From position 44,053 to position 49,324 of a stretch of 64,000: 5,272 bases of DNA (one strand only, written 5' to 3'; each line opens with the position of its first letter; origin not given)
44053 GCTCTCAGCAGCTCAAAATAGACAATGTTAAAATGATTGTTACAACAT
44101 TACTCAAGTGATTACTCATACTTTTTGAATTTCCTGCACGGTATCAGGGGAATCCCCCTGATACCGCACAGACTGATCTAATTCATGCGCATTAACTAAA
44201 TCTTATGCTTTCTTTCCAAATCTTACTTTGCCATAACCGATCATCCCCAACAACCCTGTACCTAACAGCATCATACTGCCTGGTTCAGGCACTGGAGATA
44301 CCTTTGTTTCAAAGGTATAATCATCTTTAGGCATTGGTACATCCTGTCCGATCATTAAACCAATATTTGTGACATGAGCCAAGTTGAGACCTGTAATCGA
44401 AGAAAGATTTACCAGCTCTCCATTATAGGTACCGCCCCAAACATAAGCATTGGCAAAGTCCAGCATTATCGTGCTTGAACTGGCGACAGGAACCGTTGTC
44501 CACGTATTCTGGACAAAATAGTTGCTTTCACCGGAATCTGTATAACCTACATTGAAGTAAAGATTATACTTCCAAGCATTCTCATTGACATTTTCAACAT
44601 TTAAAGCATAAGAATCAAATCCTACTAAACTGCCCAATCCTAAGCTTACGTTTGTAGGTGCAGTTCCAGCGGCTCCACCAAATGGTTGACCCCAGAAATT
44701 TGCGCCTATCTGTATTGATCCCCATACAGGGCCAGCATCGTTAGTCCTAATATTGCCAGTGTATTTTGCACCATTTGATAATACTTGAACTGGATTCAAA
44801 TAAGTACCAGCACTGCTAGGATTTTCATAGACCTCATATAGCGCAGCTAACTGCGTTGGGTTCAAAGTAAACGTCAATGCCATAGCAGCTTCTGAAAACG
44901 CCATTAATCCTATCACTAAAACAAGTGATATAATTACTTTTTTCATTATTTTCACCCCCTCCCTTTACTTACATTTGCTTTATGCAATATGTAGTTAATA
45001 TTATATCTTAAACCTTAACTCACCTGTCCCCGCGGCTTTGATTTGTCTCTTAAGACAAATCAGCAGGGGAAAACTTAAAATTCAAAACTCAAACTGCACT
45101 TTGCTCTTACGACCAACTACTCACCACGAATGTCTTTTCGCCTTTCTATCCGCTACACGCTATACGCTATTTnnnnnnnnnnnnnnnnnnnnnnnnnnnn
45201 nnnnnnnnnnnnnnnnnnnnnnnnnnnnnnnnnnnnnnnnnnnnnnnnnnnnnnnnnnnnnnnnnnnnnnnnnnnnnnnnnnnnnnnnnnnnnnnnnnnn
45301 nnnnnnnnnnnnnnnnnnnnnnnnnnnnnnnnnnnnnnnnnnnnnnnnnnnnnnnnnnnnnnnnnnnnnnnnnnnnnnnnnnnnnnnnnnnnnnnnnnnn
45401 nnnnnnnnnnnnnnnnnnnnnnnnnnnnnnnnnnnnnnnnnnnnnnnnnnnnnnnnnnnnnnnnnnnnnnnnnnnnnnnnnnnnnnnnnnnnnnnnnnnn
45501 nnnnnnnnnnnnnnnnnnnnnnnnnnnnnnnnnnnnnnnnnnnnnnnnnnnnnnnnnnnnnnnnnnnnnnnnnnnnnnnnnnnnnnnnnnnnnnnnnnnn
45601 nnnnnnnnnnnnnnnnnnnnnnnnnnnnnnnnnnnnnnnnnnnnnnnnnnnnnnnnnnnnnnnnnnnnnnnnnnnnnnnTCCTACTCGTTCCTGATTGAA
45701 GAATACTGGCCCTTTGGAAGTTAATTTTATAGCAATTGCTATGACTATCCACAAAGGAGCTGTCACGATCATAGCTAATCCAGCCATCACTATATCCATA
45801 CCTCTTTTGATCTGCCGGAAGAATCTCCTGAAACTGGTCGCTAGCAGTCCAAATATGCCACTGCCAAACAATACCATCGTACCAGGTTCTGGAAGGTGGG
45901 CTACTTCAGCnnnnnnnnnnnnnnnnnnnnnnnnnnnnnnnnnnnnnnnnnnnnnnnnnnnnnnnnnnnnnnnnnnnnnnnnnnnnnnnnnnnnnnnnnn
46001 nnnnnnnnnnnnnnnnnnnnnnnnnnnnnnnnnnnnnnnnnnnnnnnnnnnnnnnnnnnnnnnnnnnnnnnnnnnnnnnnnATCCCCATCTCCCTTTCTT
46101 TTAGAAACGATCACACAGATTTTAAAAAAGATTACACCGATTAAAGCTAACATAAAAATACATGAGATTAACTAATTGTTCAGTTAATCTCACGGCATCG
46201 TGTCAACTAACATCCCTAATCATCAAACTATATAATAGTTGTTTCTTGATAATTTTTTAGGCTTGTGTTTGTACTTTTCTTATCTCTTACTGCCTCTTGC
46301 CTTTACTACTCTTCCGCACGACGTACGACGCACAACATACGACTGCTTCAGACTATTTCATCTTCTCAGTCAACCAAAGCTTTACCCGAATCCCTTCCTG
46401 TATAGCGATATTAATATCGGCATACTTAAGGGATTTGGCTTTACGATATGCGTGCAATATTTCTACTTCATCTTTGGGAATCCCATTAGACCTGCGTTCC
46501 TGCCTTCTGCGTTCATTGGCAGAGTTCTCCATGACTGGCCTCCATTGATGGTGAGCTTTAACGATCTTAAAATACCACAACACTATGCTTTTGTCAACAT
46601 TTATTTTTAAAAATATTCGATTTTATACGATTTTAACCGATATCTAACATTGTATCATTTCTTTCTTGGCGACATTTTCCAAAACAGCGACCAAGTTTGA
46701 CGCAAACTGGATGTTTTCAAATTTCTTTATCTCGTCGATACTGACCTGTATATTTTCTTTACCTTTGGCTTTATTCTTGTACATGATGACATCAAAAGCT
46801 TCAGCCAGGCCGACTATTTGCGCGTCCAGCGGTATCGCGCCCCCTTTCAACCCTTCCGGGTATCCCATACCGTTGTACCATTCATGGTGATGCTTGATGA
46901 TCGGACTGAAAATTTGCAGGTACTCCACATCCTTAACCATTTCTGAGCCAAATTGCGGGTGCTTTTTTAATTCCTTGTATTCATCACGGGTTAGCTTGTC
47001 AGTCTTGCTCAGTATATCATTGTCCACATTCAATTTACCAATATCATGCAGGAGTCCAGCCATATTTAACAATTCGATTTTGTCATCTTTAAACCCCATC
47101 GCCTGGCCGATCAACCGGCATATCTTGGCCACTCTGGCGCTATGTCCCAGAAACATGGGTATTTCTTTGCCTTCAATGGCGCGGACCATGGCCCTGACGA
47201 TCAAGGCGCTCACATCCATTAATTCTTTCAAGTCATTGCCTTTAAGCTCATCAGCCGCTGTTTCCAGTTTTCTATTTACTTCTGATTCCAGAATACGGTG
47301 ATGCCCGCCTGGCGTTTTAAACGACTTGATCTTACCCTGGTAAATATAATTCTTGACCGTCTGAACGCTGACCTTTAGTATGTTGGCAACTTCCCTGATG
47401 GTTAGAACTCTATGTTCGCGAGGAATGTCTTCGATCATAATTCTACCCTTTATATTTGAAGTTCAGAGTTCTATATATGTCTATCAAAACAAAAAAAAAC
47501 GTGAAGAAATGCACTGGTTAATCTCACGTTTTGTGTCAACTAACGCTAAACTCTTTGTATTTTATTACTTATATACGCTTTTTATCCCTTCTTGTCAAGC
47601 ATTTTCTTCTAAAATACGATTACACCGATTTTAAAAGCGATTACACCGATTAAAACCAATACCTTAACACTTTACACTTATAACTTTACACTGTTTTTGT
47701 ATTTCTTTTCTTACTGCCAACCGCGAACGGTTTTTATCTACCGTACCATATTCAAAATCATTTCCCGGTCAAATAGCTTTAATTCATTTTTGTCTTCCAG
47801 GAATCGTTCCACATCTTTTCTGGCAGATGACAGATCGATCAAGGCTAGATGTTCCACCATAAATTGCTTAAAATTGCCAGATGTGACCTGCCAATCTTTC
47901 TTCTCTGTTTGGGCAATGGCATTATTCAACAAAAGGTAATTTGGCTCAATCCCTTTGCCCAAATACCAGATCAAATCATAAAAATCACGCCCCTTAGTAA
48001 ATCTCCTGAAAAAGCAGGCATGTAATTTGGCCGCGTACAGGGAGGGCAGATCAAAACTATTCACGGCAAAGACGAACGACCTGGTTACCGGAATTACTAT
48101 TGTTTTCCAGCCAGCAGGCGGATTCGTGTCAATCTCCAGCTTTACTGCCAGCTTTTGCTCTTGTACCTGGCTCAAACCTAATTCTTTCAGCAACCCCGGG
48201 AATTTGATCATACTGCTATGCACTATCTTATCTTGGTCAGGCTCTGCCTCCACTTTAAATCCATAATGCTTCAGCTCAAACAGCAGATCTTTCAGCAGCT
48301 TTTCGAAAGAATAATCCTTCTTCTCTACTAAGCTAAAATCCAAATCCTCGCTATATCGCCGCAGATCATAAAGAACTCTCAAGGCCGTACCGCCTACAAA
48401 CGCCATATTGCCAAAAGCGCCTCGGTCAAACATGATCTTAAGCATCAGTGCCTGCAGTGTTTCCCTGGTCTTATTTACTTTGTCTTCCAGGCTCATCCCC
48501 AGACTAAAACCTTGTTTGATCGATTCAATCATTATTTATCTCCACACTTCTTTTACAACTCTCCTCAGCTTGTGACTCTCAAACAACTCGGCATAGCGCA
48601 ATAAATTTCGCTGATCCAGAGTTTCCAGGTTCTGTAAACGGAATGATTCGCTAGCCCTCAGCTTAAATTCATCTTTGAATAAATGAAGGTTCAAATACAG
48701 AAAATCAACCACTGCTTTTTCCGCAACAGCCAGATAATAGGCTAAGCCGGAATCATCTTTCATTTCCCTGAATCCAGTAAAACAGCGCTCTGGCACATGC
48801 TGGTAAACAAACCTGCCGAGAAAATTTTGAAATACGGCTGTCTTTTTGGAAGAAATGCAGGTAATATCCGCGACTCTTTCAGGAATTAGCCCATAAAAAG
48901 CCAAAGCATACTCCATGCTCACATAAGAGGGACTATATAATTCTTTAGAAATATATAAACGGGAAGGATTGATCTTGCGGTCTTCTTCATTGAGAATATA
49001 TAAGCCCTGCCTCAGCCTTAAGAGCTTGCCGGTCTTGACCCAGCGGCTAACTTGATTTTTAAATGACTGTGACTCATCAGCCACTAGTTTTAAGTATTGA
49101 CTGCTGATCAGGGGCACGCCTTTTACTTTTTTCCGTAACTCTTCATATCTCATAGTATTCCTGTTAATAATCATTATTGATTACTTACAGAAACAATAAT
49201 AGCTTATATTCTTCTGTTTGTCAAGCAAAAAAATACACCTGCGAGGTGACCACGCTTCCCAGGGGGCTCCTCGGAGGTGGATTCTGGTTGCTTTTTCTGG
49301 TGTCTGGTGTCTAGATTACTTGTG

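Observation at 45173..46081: PEP-CTERM sorting module fused in-frame to the priming phosphoglycosyltransferase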

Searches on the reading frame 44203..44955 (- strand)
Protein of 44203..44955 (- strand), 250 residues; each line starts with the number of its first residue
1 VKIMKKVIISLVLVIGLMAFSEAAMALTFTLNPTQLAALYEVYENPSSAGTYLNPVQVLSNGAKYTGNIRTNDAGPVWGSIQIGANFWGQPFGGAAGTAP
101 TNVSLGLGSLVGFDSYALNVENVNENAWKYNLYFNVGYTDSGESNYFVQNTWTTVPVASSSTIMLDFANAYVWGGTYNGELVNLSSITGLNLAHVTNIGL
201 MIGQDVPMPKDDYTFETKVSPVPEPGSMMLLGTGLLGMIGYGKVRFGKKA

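Call 3: search_protein_families(library=pfam, proteins=[window:44203-44955:-], max_evalue=0.1)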
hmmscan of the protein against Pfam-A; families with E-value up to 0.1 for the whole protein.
window:44203-44955:- (250 aa): 2 families
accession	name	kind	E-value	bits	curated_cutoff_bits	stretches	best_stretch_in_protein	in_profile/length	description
PF07589.16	PEP-CTERM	-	6.2e-06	26.5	20.7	1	221-239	1-19/24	PEP-CTERM motif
PF12920.12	TcdA_TcdB_pore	-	0.019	13.7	27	1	63-170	210-316/655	TcdA/TcdB pore forming domain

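Call 4: search_protein_families(library=ncbifam, proteins=[window:44203-44955:-], max_evalue=0.1)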
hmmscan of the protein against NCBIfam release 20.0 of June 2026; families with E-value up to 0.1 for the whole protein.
window:44203-44955:- (250 aa): 10 families
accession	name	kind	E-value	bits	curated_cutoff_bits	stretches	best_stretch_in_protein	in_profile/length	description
NF041538.1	PEP_EDSA_1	subfamily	7.6e-05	22.5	100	1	217-238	278-300/307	EDSAP-1 family PEP-CTERM protein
NF038129.1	PEP_NF038129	equivalog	0.0003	20.7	65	1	180-239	140-188/194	NF038129 family PEP-CTERM protein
NF038125.1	PEP_CTERM_THxN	subfamily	0.00047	19.8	85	1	217-240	215-241/246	THxN family PEP-CTERM protein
NF038120.1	PEP_CTERM_QFxxD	subfamily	0.0015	18.5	80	1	218-239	189-210/215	NF038120 family PEP-CTERM protein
NF038126.1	PEP_CTERM_FxDxF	subfamily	0.0016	18.7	50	1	146-239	60-161/165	FxDxF family PEP-CTERM protein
NF041927.1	Xrt_dep_XDP1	equivalog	0.0017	18.4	125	1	217-243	214-240/242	exosortase-dependent surface protein XDP1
TIGR02595.1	PEP_CTERM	domain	0.0036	18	16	1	222-243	1-21/24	PEP-CTERM sorting domain-containing protein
NF033554.9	floc_PepA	equivalog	0.0045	16.8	80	1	160-242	208-257/261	flocculation-associated PEP-CTERM protein PepA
NF003768.0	PRK05365.1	equivalog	0.015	14.8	152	1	104-142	144-182/200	malonic semialdehyde reductase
NF033947.0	PEP-cistern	hypoth_equivalog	0.086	12.6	60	0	215-239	166-190/195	cistern family PEP-CTERM protein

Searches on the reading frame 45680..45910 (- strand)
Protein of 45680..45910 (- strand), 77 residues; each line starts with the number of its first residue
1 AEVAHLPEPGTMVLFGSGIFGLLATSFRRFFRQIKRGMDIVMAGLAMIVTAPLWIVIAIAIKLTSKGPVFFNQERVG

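Call 58: search_protein_representatives(alignment_id=A2)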
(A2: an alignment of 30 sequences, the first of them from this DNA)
Query: 30 sequences, 78 profile positions. Proteins with E-value up to 0.001 (for the whole library): 39268; up to 1e-10: 1614; up to 1e-30: 0. The best 150 are listed.
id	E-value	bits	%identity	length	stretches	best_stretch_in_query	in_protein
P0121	1.6e-29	118.1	-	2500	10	6-31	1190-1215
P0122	9.9e-29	115.5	-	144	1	2-78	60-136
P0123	3.3e-28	113.8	-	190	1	2-78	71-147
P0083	3.6e-28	113.7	-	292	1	2-78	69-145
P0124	4.0e-28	113.6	-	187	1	2-78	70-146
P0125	7.0e-28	112.8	-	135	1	5-77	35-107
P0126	2.7e-27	110.9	-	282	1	3-78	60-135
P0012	1.6e-26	108.4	-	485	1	5-78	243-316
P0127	1.9e-26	108.2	-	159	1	3-78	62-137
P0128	9.9e-26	105.9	-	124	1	3-78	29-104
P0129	1.3e-25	105.5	-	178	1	3-78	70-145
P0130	3.1e-25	104.3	-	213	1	2-78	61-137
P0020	3.4e-25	104.2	-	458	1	5-78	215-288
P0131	4.1e-25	103.9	-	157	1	6-78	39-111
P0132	6.9e-25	103.2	-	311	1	5-78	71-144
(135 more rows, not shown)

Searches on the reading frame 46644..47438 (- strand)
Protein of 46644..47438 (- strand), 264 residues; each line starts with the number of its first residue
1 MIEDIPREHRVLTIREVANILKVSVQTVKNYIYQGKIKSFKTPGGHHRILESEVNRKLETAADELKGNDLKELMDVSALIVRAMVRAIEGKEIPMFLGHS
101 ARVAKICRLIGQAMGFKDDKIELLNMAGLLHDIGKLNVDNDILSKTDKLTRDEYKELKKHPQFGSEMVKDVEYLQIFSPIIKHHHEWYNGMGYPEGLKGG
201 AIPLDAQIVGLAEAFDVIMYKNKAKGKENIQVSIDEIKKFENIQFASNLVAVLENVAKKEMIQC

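Call 13: search_protein_families(library=ncbifam, proteins=[window:46644-47438:-], max_evalue=0.00001)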
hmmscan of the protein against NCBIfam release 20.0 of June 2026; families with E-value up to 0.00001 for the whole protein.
window:46644-47438:- (264 aa): 5 families
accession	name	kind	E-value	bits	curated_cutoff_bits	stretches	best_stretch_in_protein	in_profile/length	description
NF053512.1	nitric_RR_NosR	exception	9.6e-36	123.7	400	1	77-260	174-357/422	response regulator c-di-GMP phosphodiesterase, NosR family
NF033787.1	HTH_BldC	subfamily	2.4e-11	43.3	77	1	11-56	2-47/49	BldC family transcriptional regulator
TIGR01764.1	excise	domain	1.4e-08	34.9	28.8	1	12-56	2-45/49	excisionase family DNA-binding protein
TIGR00277.1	HDIG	domain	2e-07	30.7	27.6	1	97-186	6-83/84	HDIG domain-containing metalloprotein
NF045665.1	NTPtran_DVU1551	equivalog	4.7e-06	25.9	315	0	94-136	216-260/359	DVU_1551 family NTP transferase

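Call 72: search_protein_families(library=pfam, proteins=[window:46644-47438:-], max_evalue=0.01)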
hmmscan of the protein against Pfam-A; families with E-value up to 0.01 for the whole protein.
window:46644-47438:- (264 aa): 8 families
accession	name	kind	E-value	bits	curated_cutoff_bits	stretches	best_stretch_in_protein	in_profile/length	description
PF13487.12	HD_5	-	9.1e-28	97.6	27.2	1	93-237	11-158/170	HD domain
PF01966.28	HD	-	5.8e-21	75.4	22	1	97-216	2-114/116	HD domain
PF12728.13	HTH_17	-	5.1e-13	49.5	27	1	11-56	1-45/51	Helix-turn-helix domain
PF08668.18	HDOD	-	1.1e-07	32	22.9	1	80-151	77-148/196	HDOD domain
PF00376.29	MerR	-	4.3e-05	23.7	28.2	1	13-46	1-35/38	MerR family regulatory protein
PF08281.18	Sigma70_r4_2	-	0.0016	18.5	25.7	1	12-36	27-51/54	Sigma-70, region 4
PF14493.12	HTH_40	-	0.0021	18.8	27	1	12-73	13-72/89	Helix-turn-helix domain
PF08279.18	HTH_11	-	0.0044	17.3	25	0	11-32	15-36/55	HTH domain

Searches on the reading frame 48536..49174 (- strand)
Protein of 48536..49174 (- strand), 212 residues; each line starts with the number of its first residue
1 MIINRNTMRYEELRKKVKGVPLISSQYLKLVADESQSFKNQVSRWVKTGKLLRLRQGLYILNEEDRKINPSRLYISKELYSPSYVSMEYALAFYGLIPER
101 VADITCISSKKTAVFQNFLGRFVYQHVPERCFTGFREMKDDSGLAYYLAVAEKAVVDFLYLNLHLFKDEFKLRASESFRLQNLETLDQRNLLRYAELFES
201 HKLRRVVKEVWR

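Call 13: search_protein_families(library=ncbifam, proteins=[window:48536-49174:-], max_evalue=0.00001)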
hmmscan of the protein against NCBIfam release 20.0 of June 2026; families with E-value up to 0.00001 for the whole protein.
window:48536-49174:- (212 aa): 1 family
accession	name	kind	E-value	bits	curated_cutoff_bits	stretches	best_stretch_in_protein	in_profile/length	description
NF047376.1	TAA_AbiEi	equivalog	5.4e-10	39.2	150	1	24-158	22-161/172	type IV toxin-antitoxin system AbiEi family antitoxin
